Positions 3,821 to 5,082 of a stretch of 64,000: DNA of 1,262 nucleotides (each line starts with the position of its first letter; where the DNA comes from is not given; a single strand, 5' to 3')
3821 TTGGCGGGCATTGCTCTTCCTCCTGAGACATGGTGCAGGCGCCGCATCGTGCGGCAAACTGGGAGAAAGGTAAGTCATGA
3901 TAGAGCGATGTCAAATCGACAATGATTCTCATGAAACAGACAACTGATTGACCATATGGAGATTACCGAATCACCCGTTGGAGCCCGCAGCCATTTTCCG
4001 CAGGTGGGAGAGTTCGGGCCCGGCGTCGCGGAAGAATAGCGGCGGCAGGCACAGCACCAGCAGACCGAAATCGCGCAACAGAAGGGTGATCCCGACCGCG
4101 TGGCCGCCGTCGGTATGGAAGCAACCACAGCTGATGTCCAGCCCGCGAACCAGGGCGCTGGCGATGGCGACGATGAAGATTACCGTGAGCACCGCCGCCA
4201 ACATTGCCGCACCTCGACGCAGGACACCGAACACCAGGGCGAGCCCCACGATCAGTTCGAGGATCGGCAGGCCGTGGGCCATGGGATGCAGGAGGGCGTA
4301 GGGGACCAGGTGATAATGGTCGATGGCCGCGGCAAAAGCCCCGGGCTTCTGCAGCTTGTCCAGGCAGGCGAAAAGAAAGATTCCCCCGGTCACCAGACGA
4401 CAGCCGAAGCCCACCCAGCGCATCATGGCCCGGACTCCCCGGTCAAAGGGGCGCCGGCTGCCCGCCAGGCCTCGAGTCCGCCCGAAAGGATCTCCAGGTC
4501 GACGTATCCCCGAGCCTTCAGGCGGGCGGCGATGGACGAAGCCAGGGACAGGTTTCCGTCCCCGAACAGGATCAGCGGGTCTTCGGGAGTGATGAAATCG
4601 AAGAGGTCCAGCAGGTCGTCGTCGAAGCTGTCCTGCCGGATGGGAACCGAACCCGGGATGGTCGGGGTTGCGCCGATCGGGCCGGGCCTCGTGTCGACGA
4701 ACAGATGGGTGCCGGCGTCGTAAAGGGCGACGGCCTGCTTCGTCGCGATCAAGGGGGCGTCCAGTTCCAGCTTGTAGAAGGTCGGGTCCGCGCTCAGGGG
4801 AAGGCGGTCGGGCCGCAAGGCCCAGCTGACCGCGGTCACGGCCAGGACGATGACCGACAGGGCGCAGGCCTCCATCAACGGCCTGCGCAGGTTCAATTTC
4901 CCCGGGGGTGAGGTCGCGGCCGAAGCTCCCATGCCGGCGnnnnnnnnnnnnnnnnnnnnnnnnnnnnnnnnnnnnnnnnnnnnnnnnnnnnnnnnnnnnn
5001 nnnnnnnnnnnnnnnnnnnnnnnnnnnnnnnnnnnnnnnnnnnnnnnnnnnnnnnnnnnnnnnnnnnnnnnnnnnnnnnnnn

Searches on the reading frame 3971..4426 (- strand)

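Call 7: search_protein_families(library=pfam, proteins=[window:3971-4426:-])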
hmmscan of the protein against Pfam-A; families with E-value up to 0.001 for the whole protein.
window:3971-4426:- (151 aa): 2 families
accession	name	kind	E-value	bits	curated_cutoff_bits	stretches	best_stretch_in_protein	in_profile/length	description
PF07291.16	MauE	-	2.9e-26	92.7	27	1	2-129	1-125/128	Methylamine utilisation protein MauE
PF07681.17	DoxX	-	6.5e-09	36.8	23.6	1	9-87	5-82/85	DoxX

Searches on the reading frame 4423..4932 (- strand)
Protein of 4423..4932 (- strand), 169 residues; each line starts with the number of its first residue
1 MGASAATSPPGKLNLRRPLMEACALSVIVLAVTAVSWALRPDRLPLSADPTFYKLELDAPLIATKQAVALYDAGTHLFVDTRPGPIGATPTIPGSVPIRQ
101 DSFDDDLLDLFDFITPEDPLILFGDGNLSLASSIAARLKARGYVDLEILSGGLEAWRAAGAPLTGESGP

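Call 7: search_protein_families(library=pfam, proteins=[window:4423-4932:-])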
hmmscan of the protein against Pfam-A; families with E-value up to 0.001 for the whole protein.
window:4423-4932:- (169 aa): 1 family
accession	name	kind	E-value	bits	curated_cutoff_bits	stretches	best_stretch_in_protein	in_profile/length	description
PF00581.25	Rhodanese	-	5.4e-08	33.7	22.2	1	65-158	3-101/102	Rhodanese-like domain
